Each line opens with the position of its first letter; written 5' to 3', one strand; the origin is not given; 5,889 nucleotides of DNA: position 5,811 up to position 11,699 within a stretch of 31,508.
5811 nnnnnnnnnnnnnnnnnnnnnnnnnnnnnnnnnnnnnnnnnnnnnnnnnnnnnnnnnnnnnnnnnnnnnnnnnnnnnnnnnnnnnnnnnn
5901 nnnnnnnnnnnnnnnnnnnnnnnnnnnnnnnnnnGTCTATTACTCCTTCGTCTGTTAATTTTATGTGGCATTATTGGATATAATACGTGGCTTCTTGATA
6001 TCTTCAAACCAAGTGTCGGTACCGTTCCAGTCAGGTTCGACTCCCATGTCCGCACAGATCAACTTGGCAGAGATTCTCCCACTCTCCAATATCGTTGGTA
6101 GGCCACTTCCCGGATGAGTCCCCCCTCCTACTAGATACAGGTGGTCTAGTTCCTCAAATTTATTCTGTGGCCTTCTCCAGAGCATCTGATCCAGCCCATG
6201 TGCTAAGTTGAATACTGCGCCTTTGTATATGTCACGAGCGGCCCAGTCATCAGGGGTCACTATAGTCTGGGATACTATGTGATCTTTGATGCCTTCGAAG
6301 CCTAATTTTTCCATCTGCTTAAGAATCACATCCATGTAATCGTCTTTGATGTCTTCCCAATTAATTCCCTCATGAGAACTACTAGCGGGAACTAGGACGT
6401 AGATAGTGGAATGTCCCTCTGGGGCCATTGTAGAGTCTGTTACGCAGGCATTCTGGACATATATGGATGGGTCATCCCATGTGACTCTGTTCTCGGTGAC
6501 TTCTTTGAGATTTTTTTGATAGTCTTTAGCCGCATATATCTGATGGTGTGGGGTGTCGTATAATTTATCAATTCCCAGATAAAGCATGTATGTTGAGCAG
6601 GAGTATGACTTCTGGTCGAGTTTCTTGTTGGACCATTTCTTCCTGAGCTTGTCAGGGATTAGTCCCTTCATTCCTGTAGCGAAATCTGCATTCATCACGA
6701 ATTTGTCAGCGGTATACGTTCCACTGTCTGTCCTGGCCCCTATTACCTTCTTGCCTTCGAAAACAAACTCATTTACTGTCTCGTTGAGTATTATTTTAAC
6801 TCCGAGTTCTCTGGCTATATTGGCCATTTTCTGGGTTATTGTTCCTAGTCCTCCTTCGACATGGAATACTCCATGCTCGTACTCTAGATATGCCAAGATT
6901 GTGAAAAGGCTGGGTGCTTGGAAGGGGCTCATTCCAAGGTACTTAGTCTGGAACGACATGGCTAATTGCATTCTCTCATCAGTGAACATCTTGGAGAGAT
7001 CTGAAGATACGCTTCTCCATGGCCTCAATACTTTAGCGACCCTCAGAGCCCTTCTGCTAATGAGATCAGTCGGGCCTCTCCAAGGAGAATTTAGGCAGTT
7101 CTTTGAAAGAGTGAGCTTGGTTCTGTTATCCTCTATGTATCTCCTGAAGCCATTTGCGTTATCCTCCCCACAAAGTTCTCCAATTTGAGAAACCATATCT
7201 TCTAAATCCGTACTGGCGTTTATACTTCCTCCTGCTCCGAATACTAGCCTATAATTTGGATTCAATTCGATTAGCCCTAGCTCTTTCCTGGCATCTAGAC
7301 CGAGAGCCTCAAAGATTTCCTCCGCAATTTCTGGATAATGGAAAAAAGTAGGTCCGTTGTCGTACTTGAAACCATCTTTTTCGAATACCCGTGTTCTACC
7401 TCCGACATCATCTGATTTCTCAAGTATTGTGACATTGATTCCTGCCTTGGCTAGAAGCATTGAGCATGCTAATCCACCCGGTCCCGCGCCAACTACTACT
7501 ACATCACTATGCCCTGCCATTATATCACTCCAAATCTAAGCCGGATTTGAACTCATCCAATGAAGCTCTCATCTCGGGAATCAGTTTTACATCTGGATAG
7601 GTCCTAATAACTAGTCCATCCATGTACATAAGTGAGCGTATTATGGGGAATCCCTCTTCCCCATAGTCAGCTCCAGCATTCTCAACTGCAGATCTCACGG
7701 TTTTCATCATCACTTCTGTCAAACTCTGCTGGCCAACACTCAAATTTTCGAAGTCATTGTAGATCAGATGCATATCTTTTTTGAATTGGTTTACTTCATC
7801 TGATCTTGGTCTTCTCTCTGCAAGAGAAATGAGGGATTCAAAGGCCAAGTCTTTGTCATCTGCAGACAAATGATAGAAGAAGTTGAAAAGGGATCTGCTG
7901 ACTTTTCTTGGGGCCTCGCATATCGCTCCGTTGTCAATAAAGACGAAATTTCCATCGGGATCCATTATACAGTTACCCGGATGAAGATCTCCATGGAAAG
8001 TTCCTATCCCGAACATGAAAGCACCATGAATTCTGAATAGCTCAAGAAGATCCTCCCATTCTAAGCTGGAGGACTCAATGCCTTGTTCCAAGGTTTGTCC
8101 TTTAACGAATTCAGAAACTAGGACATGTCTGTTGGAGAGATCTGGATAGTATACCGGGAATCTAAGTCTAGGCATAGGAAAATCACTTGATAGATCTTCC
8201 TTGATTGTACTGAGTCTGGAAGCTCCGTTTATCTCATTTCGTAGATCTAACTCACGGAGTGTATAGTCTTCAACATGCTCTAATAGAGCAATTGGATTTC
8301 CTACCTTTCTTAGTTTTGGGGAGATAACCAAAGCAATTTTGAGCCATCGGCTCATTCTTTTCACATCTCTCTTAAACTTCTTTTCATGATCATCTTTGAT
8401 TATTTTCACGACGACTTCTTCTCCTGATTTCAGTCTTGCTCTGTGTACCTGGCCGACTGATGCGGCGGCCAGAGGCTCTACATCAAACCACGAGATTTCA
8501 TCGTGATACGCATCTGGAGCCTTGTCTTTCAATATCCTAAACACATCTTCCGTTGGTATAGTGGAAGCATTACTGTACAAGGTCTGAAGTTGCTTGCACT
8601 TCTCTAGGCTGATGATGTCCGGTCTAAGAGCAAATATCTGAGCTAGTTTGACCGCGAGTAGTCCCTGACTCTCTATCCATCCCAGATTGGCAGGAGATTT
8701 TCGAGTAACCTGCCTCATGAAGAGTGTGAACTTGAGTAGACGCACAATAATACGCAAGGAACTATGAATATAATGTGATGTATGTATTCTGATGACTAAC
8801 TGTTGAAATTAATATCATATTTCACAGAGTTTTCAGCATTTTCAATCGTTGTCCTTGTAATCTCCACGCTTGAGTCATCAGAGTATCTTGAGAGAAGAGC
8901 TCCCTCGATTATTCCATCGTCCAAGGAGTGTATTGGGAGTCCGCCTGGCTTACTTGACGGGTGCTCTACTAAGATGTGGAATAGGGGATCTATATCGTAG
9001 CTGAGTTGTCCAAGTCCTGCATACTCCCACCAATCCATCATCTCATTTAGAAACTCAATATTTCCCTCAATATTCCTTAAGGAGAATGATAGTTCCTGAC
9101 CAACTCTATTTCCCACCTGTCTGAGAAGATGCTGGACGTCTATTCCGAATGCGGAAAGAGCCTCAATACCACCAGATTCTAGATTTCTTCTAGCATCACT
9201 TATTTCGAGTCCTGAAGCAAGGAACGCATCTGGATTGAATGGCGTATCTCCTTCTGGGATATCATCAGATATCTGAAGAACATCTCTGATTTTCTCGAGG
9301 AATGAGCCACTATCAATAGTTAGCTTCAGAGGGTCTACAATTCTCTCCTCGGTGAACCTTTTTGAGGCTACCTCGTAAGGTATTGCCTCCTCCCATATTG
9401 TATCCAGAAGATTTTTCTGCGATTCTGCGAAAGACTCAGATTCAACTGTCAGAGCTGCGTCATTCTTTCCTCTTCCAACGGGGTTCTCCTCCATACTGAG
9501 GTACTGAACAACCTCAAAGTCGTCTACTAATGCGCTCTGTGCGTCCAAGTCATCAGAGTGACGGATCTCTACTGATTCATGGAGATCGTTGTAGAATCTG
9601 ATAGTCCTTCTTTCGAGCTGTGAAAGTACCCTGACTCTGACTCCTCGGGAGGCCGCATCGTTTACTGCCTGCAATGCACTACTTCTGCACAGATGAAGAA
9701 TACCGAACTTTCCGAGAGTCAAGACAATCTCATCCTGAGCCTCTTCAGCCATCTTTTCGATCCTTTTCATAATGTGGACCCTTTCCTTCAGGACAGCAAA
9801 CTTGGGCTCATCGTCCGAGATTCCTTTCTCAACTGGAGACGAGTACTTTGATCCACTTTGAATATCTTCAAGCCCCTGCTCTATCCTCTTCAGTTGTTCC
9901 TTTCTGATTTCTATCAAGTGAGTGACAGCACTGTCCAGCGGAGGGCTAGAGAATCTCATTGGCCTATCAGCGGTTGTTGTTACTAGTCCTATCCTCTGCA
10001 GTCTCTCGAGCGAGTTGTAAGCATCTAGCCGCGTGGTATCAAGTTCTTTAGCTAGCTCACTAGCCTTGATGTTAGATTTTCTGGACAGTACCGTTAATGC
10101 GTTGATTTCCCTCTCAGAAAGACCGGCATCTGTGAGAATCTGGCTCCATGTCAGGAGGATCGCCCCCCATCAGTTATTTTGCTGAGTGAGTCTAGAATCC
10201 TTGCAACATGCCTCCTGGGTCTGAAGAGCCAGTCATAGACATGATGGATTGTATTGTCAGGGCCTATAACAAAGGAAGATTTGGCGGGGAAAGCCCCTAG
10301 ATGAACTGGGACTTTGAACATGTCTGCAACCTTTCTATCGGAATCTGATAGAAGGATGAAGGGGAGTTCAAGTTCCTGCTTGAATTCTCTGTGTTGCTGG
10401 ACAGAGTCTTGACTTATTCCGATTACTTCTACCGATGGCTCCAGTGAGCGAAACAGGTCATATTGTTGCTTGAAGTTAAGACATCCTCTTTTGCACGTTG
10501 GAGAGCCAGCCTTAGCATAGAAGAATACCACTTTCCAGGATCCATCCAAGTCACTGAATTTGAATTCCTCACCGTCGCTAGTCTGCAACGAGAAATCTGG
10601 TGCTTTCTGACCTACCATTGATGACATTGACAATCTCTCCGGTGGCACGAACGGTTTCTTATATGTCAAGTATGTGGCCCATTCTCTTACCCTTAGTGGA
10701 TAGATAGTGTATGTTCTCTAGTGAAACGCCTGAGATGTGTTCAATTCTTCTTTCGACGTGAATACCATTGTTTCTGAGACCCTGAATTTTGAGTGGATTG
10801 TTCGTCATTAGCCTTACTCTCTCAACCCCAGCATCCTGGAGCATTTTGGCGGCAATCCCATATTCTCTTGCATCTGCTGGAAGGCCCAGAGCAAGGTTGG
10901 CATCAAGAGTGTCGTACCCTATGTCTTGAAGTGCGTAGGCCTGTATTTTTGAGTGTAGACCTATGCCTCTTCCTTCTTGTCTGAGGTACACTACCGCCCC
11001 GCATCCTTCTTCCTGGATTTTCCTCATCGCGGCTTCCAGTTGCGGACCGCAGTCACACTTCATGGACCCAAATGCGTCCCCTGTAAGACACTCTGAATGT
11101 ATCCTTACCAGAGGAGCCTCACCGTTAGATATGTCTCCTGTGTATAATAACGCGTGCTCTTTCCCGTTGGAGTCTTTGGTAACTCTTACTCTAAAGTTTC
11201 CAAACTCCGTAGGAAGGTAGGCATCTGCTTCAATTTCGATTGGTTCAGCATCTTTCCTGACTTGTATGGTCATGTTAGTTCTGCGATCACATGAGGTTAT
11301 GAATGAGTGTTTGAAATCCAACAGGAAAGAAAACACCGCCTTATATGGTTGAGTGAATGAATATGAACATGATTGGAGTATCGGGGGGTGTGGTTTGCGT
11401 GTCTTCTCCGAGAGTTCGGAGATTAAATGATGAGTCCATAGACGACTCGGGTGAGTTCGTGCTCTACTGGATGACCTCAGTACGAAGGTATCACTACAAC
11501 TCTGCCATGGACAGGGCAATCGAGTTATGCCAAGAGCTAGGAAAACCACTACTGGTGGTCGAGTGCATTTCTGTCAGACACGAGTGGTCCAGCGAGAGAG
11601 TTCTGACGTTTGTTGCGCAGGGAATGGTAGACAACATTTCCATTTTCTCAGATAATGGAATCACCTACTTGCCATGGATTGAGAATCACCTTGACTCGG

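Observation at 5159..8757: ABC1 kinase-crtI-ABA4-DUF971 operon: four families whose plant homologues act in plastids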

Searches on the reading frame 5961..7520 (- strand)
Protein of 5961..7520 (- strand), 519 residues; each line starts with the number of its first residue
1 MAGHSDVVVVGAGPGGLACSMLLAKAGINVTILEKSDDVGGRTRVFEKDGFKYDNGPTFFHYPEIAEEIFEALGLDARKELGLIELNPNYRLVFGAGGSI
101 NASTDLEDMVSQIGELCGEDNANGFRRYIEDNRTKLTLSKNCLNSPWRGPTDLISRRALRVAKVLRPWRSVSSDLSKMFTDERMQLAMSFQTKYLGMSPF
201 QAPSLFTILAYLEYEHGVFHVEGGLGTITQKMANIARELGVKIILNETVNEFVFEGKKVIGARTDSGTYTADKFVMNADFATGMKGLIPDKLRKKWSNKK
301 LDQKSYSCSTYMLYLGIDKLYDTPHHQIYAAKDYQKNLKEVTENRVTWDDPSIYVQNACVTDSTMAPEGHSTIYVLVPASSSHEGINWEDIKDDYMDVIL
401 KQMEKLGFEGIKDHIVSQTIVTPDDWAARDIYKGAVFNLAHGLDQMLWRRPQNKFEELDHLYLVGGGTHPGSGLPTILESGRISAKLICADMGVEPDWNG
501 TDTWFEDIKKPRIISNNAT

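Call 3: search_protein_families(library=pfam, proteins=[window:5961-7520:-], max_evalue=0.01)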
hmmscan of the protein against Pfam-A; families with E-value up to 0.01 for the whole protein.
window:5961-7520:- (519 aa): 14 families
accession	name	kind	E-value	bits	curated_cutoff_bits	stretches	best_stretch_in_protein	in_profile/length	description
PF01593.30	Amino_oxidase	-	1.8e-29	103.7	19.8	1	15-488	2-442/443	Flavin containing amine oxidoreductase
PF13450.12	NAD_binding_8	-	1.4e-14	54.5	21.9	1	9-71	1-63/68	NAD(P)-binding Rossmann-like domain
PF01266.30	DAO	-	4.3e-12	46.7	27.9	2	6-43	1-39/353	FAD dependent oxidoreductase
PF07992.20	Pyr_redox_2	-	1.7e-08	34.7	26.1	1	6-37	2-33/291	Pyridine nucleotide-disulphide oxidoreductase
PF01494.25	FAD_binding_3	-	2.1e-07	30.9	22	1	5-38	2-35/349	FAD binding domain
PF03486.20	HI0933_like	-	2.9e-07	30.6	50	1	6-41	2-37/244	HI0933-like protein Rossmann domain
PF01946.23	Thi4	-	4.7e-07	29.7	26.2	1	4-42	17-56/235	Thi4 family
PF00070.33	Pyr_redox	-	5.2e-07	30.5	22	1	7-40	2-35/82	Pyridine nucleotide-disulphide oxidoreductase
PF00890.30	FAD_binding_2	-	9.6e-07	28.8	20.4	1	6-43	1-38/414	FAD binding domain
PF12831.13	FAD_oxidored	-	1.1e-06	28.7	27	1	6-42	1-37/416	FAD dependent oxidoreductase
PF13738.12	Pyr_redox_3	-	5.2e-06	26.4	30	1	8-38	1-31/305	Pyridine nucleotide-disulphide oxidoreductase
PF05834.18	Lycopene_cycl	-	0.00063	19.4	23.4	1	6-40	1-39/380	Lycopene cyclase protein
PF01134.28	GIDA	-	0.0012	18.4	22.1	1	6-39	1-35/391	Glucose inhibited division protein A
PF00996.24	GDI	-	0.0031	16.6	23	0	224-280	229-286/436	GDP dissociation inhibitor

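Call 5: search_protein_families(library=ncbifam, proteins=[window:5961-7520:-], max_evalue=0.01)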
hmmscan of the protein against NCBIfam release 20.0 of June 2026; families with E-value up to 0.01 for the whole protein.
window:5961-7520:- (519 aa): 110 families (the best 25 are shown)
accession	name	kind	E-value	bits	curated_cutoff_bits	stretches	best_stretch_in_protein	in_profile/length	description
TIGR02734.1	crtI_fam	subfamily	1.4e-139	466.1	238.1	1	7-496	1-496/504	phytoene desaturase family protein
NF058655.1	CrtID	equivalog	3e-98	329.7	640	1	7-484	1-477/478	bifunctional phytoene desaturase/3,4-desaturase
NF045637.1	carotdesatCrtDProt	equivalog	2.2e-70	237.6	580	1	7-491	1-485/485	1-hydroxycarotenoid 3,4-desaturase CrtD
NF042421.1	hydcarot_desat_CrtD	equivalog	2.7e-66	224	500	1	7-489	4-484/487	1-hydroxycarotenoid 3,4-desaturase CrtD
NF045689.1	BCarotKetCrtO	equivalog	9.7e-28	97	1000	3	338-487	374-534/563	beta-carotene ketolase CrtO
TIGR02730.1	carot_isom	equivalog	1.1e-22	80.5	586.9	2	216-493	219-493/493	carotenoid isomerase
TIGR02733.1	desat_CrtD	equivalog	4.7e-21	75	549.7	2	5-75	2-75/492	C-3',4' desaturase CrtD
NF005560.0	PRK07233.1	equivalog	1.8e-14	53.4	252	2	6-61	2-54/435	hypothetical protein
NF005548.0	PRK07208.1-4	equivalog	1.6e-12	46.8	389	1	5-60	4-59/488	hypothetical protein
TIGR03467.1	HpnE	equivalog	7e-12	45.4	283.05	1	7-56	1-52/430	hydroxysqualene dehydroxylase HpnE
NF005545.0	PRK07208.1-1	equivalog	2.9e-11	42.4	451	1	2-60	5-64/504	hypothetical protein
NF005547.0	PRK07208.1-3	equivalog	3.5e-10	39.2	380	1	5-58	5-58/465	hypothetical protein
NF001933.0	PRK00711.1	subfamily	4e-10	39.3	383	1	227-278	202-253/429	D-amino acid dehydrogenase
TIGR02032.1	GG-red-SF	subfamily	9.5e-09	35.4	158.8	1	6-37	2-33/297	geranylgeranyl reductase family protein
TIGR00562.1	proto_IX_ox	equivalog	1.8e-08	33.4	97.85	1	5-64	3-64/470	protoporphyrinogen oxidase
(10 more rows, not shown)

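Call 6: search_solved_structures(query=window:5961-7520:-, max_evalue=0.001)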
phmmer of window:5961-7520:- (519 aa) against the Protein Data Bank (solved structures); distinct sequences matched with E-value up to 0.001: 93 (the best 60 are shown).
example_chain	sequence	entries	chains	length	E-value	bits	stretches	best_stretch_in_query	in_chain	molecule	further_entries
4dgk_A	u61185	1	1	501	6.9e-74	252.3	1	8-492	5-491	Phytoene dehydrogenase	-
4rep_A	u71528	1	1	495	3e-62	213.9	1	6-489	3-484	Gamma-carotene desaturase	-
6qkg_A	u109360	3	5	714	2.9e-09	39.1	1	5-98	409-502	NCR A | NCR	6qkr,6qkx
3rha_A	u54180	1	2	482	1.7e-07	33.2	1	5-75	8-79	Putrescine oxidase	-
2yg3_A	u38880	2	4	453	6e-07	31.4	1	5-59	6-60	PUTRESCINE OXIDASE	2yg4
2yg5_A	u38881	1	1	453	6.1e-07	31.4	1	5-59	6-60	PUTRESCINE OXIDASE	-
2yg7_A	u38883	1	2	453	6.1e-07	31.4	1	5-59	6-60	PUTRESCINE OXIDASE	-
2c72_A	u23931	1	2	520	1e-06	30.7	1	2-58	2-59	AMINE OXIDASE (FLAVIN-CONTAINING) B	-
2c76_A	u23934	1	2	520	1e-06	30.7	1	2-58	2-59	AMINE OXIDASE (FLAVIN-CONTAINING) B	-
2c75_A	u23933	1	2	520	1e-06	30.7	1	2-58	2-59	AMINE OXIDASE (FLAVIN-CONTAINING) B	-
2bk4_A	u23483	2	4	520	1e-06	30.7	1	2-58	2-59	AMINE OXIDASE [FLAVIN-CONTAINING] B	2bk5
2c73_A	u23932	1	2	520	1e-06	30.7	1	2-58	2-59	AMINE OXIDASE (FLAVIN-CONTAINING) B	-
1gos_A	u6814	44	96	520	1e-06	30.7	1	2-58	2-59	MONOAMINE OXIDASE | AMINE OXIDASE [FLAVIN-CONTAINING] B | AMINE OXIDASE (FLAVIN-CONTAINING) B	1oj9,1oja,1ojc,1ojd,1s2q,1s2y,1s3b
2xfo_A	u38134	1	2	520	1e-06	30.7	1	2-58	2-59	Amine oxidase [flavin-containing] B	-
2xfu_A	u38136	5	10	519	1.9e-06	29.8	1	5-58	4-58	Amine oxidase [flavin-containing] B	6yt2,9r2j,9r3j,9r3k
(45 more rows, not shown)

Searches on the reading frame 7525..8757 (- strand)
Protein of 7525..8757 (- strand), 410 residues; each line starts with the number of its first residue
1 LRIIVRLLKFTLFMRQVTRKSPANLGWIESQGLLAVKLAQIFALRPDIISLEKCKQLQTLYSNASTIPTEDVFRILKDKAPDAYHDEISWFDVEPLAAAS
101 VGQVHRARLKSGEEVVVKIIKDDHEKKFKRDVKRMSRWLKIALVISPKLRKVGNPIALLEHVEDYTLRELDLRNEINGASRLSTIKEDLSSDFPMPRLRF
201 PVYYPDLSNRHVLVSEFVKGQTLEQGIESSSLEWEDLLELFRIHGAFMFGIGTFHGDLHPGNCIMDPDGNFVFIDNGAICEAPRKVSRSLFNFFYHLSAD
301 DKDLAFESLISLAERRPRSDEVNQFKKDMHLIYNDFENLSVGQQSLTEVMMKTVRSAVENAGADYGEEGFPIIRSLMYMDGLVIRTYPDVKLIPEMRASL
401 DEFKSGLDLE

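Call 3: search_protein_families(library=pfam, proteins=[window:7525-8757:-], max_evalue=0.01)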
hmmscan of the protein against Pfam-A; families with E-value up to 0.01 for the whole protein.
window:7525-8757:- (410 aa): 3 families
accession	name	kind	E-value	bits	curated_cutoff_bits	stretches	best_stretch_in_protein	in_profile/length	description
PF03109.22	ABC1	-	2.6e-43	148.4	22.9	1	60-304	2-239/244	ABC1 atypical kinase-like domain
PF01163.29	RIO1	-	7.9e-05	22.8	22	1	200-280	70-152/187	RIO domain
PF01636.29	APH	-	0.00097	19.4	23.2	1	192-275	119-193/239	Phosphotransferase enzyme family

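Call 5: search_protein_families(library=ncbifam, proteins=[window:7525-8757:-], max_evalue=0.01)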
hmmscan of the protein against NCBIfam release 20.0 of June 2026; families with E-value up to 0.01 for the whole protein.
window:7525-8757:- (410 aa): 5 families
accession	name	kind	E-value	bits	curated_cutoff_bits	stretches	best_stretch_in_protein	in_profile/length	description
TIGR01982.1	UbiB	equivalog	4.4e-45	154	487.55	1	28-395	56-417/436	2-polyprenylphenol 6-hydroxylase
NF003404.0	PRK04750.1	equivalog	3.7e-29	101.7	667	1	28-352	59-383/529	ubiquinone biosynthesis regulatory protein kinase UbiB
NF050082.1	ATPase_MABP1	exception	9.2e-22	77.4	800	1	56-301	89-324/435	macrolide-binding ATPase MABP-1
NF011463.0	PRK14879.1-4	equivalog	2e-05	24.1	188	1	206-277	88-158/237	Kae1-associated kinase Bud32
TIGR03724.2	arch_bud32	equivalog_domain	9.8e-05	21.9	125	1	202-277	59-129/193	KEOPS complex kinase/ATPase Bud32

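Call 89: search_solved_structures(query=window:7525-8757:-, max_evalue=0.001, show_alignments=1)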
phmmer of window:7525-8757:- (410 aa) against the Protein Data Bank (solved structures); distinct sequences matched with E-value up to 0.001: 6.
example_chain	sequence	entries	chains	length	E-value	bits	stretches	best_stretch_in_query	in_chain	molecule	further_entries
5yjz_A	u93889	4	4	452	2.1e-20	76.4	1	43-283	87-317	Probable conserved ATP-binding protein ABC transporter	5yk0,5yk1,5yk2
7cy2_A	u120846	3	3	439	1.3e-17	67.3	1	55-292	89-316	ABC1 family protein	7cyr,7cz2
9tvn_A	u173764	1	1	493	1.7e-13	53.7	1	35-227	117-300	Atypical kinase COQ8A, mitochondrial - reconstructed tetrapod ancestor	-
4ped_A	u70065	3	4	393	1.9e-13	53.5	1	35-287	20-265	Chaperone activity of bc1 complex-like, mitochondrial | Atypical kinase COQ8A, mitochondrial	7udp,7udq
5i35_A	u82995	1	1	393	1.9e-13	53.5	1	35-287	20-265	Atypical kinase ADCK3, mitochondrial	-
9tvk_A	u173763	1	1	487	7.8e-11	44.9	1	35-267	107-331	Atypical kinase COQ8B, mitochondrial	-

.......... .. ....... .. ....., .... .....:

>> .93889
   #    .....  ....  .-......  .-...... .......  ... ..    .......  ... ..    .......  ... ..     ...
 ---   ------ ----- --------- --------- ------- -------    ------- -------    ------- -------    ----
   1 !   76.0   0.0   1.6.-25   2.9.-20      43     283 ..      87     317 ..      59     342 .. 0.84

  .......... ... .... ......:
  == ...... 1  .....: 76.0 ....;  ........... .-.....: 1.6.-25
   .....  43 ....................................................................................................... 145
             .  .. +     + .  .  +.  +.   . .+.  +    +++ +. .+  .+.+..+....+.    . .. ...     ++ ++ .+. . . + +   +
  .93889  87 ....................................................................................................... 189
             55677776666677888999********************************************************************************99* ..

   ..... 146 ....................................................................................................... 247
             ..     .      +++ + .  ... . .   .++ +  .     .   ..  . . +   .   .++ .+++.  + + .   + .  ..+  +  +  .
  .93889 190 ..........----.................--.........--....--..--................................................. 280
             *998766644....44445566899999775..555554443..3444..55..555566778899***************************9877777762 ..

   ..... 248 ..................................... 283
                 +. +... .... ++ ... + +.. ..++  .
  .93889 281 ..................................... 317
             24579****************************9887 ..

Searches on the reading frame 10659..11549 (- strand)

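Call 3: search_protein_families(library=pfam, proteins=[window:10659-11549:-], max_evalue=0.01)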
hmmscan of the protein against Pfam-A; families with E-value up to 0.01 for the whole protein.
window:10659-11549:- (296 aa): 1 family
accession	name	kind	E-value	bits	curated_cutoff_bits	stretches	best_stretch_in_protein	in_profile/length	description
PF00925.25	GTP_cyclohydro2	-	1.4e-62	210.6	23.3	1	108-269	4-164/165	GTP cyclohydrolase II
